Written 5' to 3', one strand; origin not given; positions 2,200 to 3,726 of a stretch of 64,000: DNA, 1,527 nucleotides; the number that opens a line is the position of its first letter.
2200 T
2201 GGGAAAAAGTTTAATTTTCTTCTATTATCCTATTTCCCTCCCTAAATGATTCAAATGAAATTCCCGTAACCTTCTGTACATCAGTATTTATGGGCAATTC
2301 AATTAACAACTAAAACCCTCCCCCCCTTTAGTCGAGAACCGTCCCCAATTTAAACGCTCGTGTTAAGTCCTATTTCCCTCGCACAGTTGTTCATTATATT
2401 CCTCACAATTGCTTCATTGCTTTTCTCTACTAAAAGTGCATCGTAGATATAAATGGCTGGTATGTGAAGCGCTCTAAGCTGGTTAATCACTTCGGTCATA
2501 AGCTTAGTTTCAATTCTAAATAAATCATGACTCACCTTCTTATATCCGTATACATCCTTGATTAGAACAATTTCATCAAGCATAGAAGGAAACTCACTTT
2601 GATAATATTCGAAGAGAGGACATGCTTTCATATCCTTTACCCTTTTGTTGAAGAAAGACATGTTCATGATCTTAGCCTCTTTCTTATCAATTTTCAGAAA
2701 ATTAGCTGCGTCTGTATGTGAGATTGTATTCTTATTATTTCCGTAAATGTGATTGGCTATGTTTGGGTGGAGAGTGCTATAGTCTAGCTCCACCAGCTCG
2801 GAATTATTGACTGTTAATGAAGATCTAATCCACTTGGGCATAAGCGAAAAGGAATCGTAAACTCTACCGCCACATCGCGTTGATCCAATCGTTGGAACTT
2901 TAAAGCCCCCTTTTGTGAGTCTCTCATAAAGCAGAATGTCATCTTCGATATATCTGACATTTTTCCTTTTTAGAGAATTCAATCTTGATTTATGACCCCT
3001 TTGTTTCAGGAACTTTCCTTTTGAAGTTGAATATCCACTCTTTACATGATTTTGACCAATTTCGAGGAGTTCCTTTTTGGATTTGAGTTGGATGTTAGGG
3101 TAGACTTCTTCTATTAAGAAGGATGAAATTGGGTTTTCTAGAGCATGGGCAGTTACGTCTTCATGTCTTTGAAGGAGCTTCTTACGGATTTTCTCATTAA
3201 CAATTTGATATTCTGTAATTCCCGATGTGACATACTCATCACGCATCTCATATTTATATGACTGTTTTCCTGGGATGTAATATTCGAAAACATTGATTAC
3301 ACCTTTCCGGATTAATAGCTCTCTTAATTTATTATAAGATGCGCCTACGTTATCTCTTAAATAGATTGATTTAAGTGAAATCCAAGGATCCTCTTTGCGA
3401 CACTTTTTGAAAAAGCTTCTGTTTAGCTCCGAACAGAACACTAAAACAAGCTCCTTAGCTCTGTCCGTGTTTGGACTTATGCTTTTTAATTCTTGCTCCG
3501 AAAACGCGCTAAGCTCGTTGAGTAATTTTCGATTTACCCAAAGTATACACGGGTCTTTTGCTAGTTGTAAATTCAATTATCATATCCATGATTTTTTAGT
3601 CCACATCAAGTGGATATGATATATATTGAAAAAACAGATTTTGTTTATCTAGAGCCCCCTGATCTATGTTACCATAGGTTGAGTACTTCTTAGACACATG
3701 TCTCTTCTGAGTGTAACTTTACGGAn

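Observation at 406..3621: Polymerase-like, then primase-like, then serine recombinase: a candidate self-replicating integrative module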

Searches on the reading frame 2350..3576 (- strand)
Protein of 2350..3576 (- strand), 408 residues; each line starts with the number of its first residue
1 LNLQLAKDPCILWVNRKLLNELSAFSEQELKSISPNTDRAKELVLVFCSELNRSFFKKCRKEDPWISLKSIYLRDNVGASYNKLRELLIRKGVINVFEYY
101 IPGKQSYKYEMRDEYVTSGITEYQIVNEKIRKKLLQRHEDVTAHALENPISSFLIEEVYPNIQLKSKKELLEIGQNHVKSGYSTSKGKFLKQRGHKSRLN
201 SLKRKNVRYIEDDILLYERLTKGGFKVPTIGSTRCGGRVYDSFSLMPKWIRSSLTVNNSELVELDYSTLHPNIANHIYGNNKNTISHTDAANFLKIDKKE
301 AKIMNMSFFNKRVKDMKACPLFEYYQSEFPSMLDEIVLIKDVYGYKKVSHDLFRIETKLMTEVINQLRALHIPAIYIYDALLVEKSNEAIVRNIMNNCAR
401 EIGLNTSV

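Call 3: search_protein_families(library=pfam, proteins=[window:2350-3576:-], max_evalue=1)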
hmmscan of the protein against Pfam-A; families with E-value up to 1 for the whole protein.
window:2350-3576:- (408 aa): 1 family
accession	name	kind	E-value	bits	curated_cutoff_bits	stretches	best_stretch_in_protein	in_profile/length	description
PF07342.17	TscT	-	0.21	12.4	27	0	296-339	42-85/100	TscT toxin protein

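Call 4: search_protein_families(library=phrogs, proteins=[window:2350-3576:-], max_evalue=1)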
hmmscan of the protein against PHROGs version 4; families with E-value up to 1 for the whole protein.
window:2350-3576:- (408 aa): 3 families
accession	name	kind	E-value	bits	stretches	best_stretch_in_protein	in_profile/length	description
phrog_4756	-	unknown function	2.3e-13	51.1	2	15-280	36-276/440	-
phrog_24022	-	unknown function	0.18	13.1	1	279-328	23-72/97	-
phrog_6104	-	unknown function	0.2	12.3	1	109-149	37-78/80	-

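Call 5: search_protein_families(library=ncbifam, proteins=[window:2350-3576:-], max_evalue=1)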
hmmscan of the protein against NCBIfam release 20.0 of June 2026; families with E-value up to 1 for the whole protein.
window:2350-3576:- (408 aa): 0 families

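Call 6: search_solved_structures(query=window:2350-3576:-, max_evalue=10, show_alignments=2)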
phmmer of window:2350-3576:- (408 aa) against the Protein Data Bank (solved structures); distinct sequences matched with E-value up to 10: 0.

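Call 8: find_homologous_proteins(query=window:2350-3576:-, max_evalue=0.001)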
Query window:2350-3576:- (408 aa): 18 proteins with E <= 0.001 among 2833 candidates.
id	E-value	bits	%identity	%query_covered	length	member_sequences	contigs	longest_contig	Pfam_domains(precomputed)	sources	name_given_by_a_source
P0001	9.2e-269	909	100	100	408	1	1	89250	-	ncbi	ncbi:MAG: hypothetical protein RLP15_08305 [Cryomorphaceae bacterium]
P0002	1.5e-78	283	37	100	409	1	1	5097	-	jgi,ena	-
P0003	2.7e-64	236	40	94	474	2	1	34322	-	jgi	jgi:hypothetical protein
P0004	1.2e-58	217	37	94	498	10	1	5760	-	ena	-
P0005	2.3e-56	210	35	94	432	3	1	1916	-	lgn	-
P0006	5.8e-56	208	35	93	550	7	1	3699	-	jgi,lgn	-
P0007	1.3e-54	204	34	93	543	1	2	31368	-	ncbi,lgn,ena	-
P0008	8.4e-54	201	33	97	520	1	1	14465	-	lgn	-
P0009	5.2e-49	186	33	94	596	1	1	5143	-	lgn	-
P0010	1.2e-48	184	34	98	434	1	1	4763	-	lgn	-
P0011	4.8e-48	182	33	94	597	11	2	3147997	-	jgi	jgi:hypothetical protein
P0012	3.0e-46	176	34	93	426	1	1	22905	-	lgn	-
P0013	1.8e-45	174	31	93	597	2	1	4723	-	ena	-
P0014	1.3e-44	171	29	92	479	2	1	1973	-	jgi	-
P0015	5.6e-44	169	30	93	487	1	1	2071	-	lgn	-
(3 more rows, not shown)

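Call 10: find_encoding_contigs(protein=P0001, flank=10000, max_places=3)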
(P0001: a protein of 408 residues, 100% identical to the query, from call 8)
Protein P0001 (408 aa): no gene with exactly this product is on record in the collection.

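Call 11: find_encoding_contigs(protein=P0002, flank=10000, max_places=3)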
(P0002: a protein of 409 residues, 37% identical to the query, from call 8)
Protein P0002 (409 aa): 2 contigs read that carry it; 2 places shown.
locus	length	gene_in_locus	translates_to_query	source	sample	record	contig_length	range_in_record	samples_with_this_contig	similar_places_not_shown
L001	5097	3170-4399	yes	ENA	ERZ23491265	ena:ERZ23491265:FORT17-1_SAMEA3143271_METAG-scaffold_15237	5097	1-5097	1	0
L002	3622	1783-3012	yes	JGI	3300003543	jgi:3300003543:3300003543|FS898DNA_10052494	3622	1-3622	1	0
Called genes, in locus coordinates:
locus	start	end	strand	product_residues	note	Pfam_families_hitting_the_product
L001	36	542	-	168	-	-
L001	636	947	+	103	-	-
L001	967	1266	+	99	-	-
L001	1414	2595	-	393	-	-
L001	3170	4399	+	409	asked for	-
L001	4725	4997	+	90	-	-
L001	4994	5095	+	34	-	?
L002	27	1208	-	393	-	-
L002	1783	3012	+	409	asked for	-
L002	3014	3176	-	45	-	-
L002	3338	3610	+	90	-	-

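Call 12: find_encoding_contigs(protein=P0003, flank=8000, max_places=2)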
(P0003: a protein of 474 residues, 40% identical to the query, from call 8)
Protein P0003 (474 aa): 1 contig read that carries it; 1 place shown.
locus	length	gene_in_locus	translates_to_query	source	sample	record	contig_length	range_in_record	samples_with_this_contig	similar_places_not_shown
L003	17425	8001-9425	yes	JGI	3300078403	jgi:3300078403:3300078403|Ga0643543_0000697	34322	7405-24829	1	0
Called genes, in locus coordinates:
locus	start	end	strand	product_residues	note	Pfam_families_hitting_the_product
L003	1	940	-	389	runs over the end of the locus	PF04466:Terminase_3, PF03237:Terminase_6N (weak)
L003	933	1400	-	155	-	PF03592:Terminase_2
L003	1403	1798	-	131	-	-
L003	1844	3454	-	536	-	-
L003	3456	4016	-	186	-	-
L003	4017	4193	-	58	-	-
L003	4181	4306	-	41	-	-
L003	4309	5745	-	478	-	PF01555:N6_N4_Mtase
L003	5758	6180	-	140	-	-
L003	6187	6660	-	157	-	-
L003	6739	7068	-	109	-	-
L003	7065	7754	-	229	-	-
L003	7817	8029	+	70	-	-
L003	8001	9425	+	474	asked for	-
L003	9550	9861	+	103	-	-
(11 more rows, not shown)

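Call 13: find_encoding_contigs(protein=P0007, flank=8000, max_places=2)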
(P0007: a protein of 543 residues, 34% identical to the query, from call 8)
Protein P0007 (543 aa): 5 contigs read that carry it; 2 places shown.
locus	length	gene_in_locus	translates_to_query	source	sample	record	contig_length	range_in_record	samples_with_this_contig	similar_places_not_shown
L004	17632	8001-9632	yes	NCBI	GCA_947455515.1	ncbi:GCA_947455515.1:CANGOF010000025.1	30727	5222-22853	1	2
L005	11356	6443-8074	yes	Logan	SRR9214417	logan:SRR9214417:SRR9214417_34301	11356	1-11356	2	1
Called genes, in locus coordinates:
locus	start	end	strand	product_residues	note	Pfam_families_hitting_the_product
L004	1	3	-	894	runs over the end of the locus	PF07719:TPR_2 (faint), PF13181:TPR_8 (faint)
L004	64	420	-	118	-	PF08378:NERD (weak), PF02021:UPF0102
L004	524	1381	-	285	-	-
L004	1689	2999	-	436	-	PF00589:Phage_integrase (weak)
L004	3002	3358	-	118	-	-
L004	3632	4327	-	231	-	-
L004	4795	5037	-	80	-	-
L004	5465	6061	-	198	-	PF00589:Phage_integrase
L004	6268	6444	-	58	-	-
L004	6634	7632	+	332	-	PF00145:DNA_methylase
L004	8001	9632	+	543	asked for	-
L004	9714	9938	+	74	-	-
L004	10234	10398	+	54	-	-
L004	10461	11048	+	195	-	PF01381:HTH_3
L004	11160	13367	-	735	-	PF16656:Pur_ac_phosph_N (faint), PF00041:fn3 (faint), PF16974:NAR2 (faint), PF25059:FN3_DSCAM-DSCAML_C (faint), PF09603:Fib_succ_major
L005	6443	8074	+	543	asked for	-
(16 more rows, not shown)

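Call 14: find_encoding_contigs(protein=P0011, flank=8000, max_places=2)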
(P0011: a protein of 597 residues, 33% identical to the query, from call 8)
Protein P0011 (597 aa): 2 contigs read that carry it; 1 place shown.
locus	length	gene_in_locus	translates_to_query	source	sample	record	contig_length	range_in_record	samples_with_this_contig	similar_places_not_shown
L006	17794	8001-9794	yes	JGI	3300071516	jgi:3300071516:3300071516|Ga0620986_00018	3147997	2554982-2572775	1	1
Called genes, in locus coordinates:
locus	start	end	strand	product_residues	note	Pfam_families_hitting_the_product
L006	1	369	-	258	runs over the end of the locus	PF00795:CN_hydrolase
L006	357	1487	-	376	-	PF00155:Aminotran_1_2, PF00266:Aminotran_5 (weak), PF01053:Cys_Met_Meta_PP (weak), PF01041:DegT_DnrJ_EryC1 (faint)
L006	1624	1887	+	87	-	-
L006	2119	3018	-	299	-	PF02899:Phage_int_SAM_1 (faint), PF00589:Phage_integrase (weak)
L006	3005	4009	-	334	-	PF00589:Phage_integrase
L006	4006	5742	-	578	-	-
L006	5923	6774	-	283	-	-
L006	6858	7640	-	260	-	PF00239:Resolvase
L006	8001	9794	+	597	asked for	-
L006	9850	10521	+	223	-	-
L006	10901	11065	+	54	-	-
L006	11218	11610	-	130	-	-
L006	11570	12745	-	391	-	-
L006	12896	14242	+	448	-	PF03448:MgtE_N, PF00571:CBS, PF01769:MgtE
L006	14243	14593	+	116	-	PF03960:ArsC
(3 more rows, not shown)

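Call 28: predict_structure(alignment_id=A1)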
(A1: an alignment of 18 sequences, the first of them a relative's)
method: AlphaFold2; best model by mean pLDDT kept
length: 408 residues; sequences in the alignment: 18
mean_pLDDT: 88.8   pTM: 0.84
mean pLDDT of the five models: 88.8, 88.4, 86.0, 85.4, 83.9
residues with pLDDT >= 90: 272; 70-90: 108; 50-70: 20; < 50: 8
segments of 3 or more residues with pLDDT < 50: 1-3, 199-201
pLDDT, mean of each block of 10 residues (from residue 1): 64 92 92 94 94 83 81 85 94 82 67 89 94 91 93 93 93 93 82 64 70 91 88 87 92 89 93 93 87 94 89 95 96 96 92 95 97 93 96 97 91
secondary structure, 60 per line:
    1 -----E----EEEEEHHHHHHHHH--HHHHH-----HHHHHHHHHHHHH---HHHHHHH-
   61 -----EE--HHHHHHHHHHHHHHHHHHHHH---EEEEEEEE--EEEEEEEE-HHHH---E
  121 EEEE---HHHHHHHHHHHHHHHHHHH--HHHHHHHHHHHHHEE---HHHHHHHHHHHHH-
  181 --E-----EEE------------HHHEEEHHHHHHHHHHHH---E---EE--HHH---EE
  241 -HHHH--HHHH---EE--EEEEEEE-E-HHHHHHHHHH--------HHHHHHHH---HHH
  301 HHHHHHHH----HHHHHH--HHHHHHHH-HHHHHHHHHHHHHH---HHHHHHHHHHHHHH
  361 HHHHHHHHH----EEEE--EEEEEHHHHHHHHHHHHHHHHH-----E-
elements in order: E11-15 H16-24 H27-31 H37-49 H53-59 H70-90 E94-101 E104-111 H113-116 E120-124 H128-146 H149-161 H167-179 E189-191 E207-209 H210-221 H242-245 H248-251 E259-265 H269-278 H287-294 H298-308 H313-318 H321-328 H330-343 H347-369 E374-377 E380-384 H385-401

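Call 33: fold_search(model_id=the predicted structure, library=pdb)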
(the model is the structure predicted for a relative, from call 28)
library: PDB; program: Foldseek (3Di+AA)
matches with E <= 10: 585; with E <= 0.001: 1
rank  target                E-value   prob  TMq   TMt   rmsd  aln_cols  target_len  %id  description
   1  9qun                  8.5e-04  1.00  0.38  0.27  11.0       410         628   13  apPol-nucleotide complex (released 2025-10-29)
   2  8c5s_A                2.7e-02  0.96  0.41  0.21  13.0       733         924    7  Cryo-EM structure of yeast mitochondrial RNA polymerase transcription initiation complex with 7-mer RNA, pppGpGpUpApAp (released 2023-08-30)
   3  9gzo_A                5.8e-02  0.85  0.39  0.20  14.4       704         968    8  Cryo-EM structure of the human mitochondrial RNA polymerase transcription initiation complex (POLRMT/TFB2M/DNA/RNA) wi (released 2025-07-30)
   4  3e3j_B                5.8e-02  0.20  0.18  0.11  19.6       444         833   11  Crystal Structure of an Intermediate Complex of T7 RNAP and 8nt of RNA (released 2008-11-04)
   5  4boc_A                1.0e-01  0.80  0.40  0.20  16.5       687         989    8  Structure of mitochondrial RNA polymerase elongation complex (released 2013-09-25)
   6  3e2e_A                1.1e-01  0.18  0.19  0.11  19.9       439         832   11  Crystal Structure of an Intermediate Complex of T7 RNAP and 7nt of RNA (released 2008-11-04)
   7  6pln_B                1.1e-01  0.84  0.14  0.44  14.4       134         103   16  X-ray crystal structure of Pyrococcus furiosus general transcription factor TFE-alpha (released 2020-07-08)
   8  5ola_E                1.6e-01  0.72  0.40  0.20  14.9       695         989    8  Structure of mitochondrial transcription elongation complex in complex with elongation factor TEFM (released 2017-10-18)
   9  4g6q_A                1.6e-01  0.25  0.14  0.24  12.3       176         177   13  The crystal structure of a functionally unknown protein Kfla_6221 from Kribbella flavida DSM 17836 (released 2012-09-19)
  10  9gzn_A                1.7e-01  0.75  0.43  0.21  14.2       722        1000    7  Cryo-EM structure of the human mitochondrial RNA polymerase transcription initiation complex (POLRMT/TFB2M/DNA/RNA) wi (released 2025-07-30)
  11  9mna_E                1.8e-01  0.80  0.45  0.21  16.3       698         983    8  Structure of the human mitochondrial promoter-initiated transcription elongation complex with TEFM, pEC9-TEFM (released 2025-08-06)
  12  2xub                  1.8e-01  0.07  0.13  0.12  23.3       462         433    8  Human RPC62 subunit structure (released 2011-03-02)
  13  9mn9_E                1.9e-01  0.66  0.42  0.21  14.5       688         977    8  Structure of the human mitochondrial promoter-initiated transcription elongation complex, P-EC13 (released 2025-08-06)
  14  4ld5_C                1.9e-01  0.47  0.13  0.30  12.2       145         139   14  Crystal structure of MepR Q18P mutant from multidrug resistant S. aureus clinical isolate (released 2013-09-11)
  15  3r0a_B                2.0e-01  0.80  0.14  0.38  15.9       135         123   12  Possible transcriptional regulator from Methanosarcina mazei Go1 (gi 21227196) (released 2011-03-23)
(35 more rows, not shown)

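Call 38: search_solved_structures(query=A1, max_evalue=10, show_alignments=3)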
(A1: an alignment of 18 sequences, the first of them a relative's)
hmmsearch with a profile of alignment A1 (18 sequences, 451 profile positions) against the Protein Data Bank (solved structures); distinct sequences matched with E-value up to 10: 0.

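Call 40: fold_search(model_id=the predicted structure, library=viral)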
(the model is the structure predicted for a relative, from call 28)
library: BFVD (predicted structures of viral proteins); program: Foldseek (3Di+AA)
matches with E <= 10: 798; with E <= 0.001: 22
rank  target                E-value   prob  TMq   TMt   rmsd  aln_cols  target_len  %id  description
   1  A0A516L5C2            3.6e-14  1.00  0.63  0.63   6.6       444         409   15  (no name in the UniProt tables at hand)
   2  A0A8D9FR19            1.3e-13  1.00  0.60  0.61   5.9       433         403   15  Putative DNA polymerase I [uncultured marine phage]
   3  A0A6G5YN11            5.6e-09  1.00  0.35  0.33  16.7       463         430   12  (no name in the UniProt tables at hand)
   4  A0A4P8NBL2            5.6e-09  1.00  0.30  0.29  17.5       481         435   15  DNA polymerase [Rheinheimera phage vB_RspM_Barba31A]
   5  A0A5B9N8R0            1.2e-08  1.00  0.31  0.28  17.5       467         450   13  Uncharacterized protein [Aeromonas phage 2L372X]
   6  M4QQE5                1.4e-08  1.00  0.30  0.28  16.4       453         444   12  (no name in the UniProt tables at hand)
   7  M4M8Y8                2.3e-08  1.00  0.33  0.33  17.4       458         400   12  (no name in the UniProt tables at hand)
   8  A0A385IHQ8            2.5e-08  1.00  0.34  0.33  16.4       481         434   13  (no name in the UniProt tables at hand)
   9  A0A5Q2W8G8            3.4e-08  1.00  0.32  0.31  14.8       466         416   12  (no name in the UniProt tables at hand)
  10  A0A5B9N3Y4            3.8e-08  1.00  0.35  0.33  16.2       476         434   15  Uncharacterized protein [Aeromonas phage 4L372D]
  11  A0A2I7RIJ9            5.2e-08  1.00  0.31  0.30  16.3       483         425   12  (no name in the UniProt tables at hand)
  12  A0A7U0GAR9            8.2e-08  1.00  0.34  0.33  15.8       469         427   10  (no name in the UniProt tables at hand)
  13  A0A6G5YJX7            5.0e-07  1.00  0.31  0.30  16.1       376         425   14  (no name in the UniProt tables at hand)
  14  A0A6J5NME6            6.6e-06  1.00  0.42  0.40  19.3       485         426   14  Uncharacterized protein [uncultured Caudovirales phage]
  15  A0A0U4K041            6.7e-05  1.00  0.34  0.25  19.9       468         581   14  DNA polymerase I [Arthrobacter phage Jasmine]
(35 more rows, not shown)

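Call 41: search_dna_similar(query=window:2350-3576:-, collection=plasmids, mode=protein, max_evalue=0.001, max_rows=25)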
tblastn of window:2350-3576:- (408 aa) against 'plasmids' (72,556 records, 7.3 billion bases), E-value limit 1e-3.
No match.

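Call 42: search_dna_similar(query=window:2350-3576:-, collection=phages, mode=protein, max_evalue=0.001, max_rows=25)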
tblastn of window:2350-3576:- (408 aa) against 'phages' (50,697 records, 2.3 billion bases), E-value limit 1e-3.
No match.

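Call 43: find_related_loci(query=A1, collection=genome_contigs, flank=10000)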
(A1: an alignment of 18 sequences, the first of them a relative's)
Query A1 (408 aa) in genome_contigs; peptide patterns used: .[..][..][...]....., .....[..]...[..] (x = any residue, [..] = any of these).
234 stretches matched a pattern; 81 encode a relative of the query (tblastn E <= 1e-3); the best 80 are kept; 80 distinct loci.
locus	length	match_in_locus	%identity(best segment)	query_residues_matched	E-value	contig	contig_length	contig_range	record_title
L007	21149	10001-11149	40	30-408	1e-79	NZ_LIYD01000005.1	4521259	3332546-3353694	Flavobacterium akiainvivens strain IK-1 scaffold00001, whole genome shotgun sequence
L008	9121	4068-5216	38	30-408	2e-75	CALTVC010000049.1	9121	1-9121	MAG: uncultured Flavobacterium sp. isolate x4u0SA5lwb_bin.23.MAG genome assembly, contig: NODE_4870_length_9121_cov_11.6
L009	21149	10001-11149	40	30-408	2e-75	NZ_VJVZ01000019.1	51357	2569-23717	Flavobacterium zepuense strain ZT4R6 1.11919_19, whole genome shotgun sequence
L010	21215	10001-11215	38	12-408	6e-75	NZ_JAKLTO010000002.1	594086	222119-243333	Flavobacterium sp. SM15 2, whole genome shotgun sequence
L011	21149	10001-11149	39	30-408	1e-74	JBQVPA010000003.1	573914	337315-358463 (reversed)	MAG: Flavobacterium sp. isolate NL0208PS_6 NODE_3_length_573914_cov_15.139461, whole genome shotgun sequence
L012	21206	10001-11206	37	12-408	3e-71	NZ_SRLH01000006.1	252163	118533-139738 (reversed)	Flavobacterium humi strain DS2-A contig6, whole genome shotgun sequence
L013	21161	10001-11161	37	26-408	2e-71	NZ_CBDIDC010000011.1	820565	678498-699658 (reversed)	MAG: Flavobacterium sp. isolate 35be8529-32e8-4eb8-85a2-c6f78db98cfa contig_11, whole genome shotgun sequence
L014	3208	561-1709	38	30-408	1e-71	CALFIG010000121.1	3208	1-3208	MAG TPA_asm: uncultured Flavobacterium sp. isolate SRR6231180_bin.26_CONCOCT_v1.1_MAG genome assembly, contig: ERZ650252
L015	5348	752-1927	37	26-408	7e-71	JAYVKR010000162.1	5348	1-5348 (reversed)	MAG: Flavobacterium sp. isolate GL53_Up_metabinner_19 GL53_Up_metabinner_19_161, whole genome shotgun sequence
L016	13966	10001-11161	37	26-408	1e-70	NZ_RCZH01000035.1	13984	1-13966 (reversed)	Flavobacterium pectinovorum strain 42 scaffold35.1, whole genome shotgun sequence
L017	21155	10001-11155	39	27-408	1e-70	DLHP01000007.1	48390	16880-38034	MAG TPA_asm: Flavobacterium sp. UBA7665 UBA7665_contig_3223, whole genome shotgun sequence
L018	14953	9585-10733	38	30-408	8e-70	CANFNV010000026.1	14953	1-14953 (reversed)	MAG: Flavobacteriaceae bacterium isolate Jr-14may18-133 genome assembly, contig: Jr-14may18-C6303, whole genome shotgun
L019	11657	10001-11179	36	26-408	2e-69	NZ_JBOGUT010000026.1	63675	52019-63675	MAG: Flavobacterium sp. isolate SE1527_metabat2.bin.6 NODE_82_length_63675_cov_2.883317, whole genome shotgun sequence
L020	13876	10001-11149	37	30-408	1e-68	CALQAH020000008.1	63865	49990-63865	MAG: Rhizobium sp. Q54 isolate HRS-HS13-bin-2 genome assembly, contig: HRSG-H13-C517, whole genome shotgun sequence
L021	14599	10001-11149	37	30-408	1e-67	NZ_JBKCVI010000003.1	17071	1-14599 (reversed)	MAG: Flavobacterium sp. isolate samp_2047_semibin_486 samp_2047_47585, whole genome shotgun sequence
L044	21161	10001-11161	34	30-408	3e-56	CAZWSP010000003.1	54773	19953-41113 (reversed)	MAG TPA_asm: uncultured Antarcticibacterium sp. isolate SRP118108_co5_56 genome assembly, contig: NODE_323_length_54773_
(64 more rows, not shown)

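Call 44: find_related_loci(query=A1, collection=viral_contigs, flank=10000)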
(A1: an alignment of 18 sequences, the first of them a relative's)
Query A1 (408 aa) in viral_contigs; peptide patterns used: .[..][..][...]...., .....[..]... (x = any residue, [..] = any of these).
152 stretches matched a pattern; 19 encode a relative of the query (tblastn E <= 1e-3); 19 distinct loci.
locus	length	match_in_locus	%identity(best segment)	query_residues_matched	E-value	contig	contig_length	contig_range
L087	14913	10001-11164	36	26-408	1e-67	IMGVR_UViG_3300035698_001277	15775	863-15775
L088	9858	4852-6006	34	26-406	5e-67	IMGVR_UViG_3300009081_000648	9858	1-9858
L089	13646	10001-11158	35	30-408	7e-63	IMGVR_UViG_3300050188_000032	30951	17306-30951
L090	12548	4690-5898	34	11-406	3e-62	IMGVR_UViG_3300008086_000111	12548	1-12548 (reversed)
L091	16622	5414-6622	34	11-406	3e-62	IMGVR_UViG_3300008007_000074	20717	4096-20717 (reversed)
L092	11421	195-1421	32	12-408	1e-58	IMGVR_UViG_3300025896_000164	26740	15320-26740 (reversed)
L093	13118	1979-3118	34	29-408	2e-55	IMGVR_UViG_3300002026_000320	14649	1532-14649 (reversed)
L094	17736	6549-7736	30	30-406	2e-52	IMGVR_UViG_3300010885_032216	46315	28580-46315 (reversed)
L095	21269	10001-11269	32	2-408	2e-52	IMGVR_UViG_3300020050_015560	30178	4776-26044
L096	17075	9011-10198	34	25-408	2e-52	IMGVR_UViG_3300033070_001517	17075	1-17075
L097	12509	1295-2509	33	12-408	9e-52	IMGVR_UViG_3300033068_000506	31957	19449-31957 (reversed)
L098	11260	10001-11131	32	40-406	4e-49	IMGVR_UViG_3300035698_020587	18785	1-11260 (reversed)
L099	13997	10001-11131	32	40-406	4e-49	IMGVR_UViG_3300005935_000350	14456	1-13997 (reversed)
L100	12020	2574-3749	33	14-400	6e-48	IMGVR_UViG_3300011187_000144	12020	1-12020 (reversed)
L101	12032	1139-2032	35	109-408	3e-47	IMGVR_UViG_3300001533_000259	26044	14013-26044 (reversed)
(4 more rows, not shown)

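Call 65: search_protein_families(library=pfam, proteins=[L001:36-542:-, L001:636-947:+, L001:967-1266:+, L001:4725-4997:+], max_evalue=0.01)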
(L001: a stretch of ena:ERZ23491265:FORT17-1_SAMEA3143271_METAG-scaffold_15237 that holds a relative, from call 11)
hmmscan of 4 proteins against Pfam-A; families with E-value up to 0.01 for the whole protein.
L001:36-542:- (168 aa): 0 families

L001:636-947:+ (103 aa): 0 families

L001:967-1266:+ (99 aa): 0 families

L001:4725-4997:+ (90 aa): 0 families
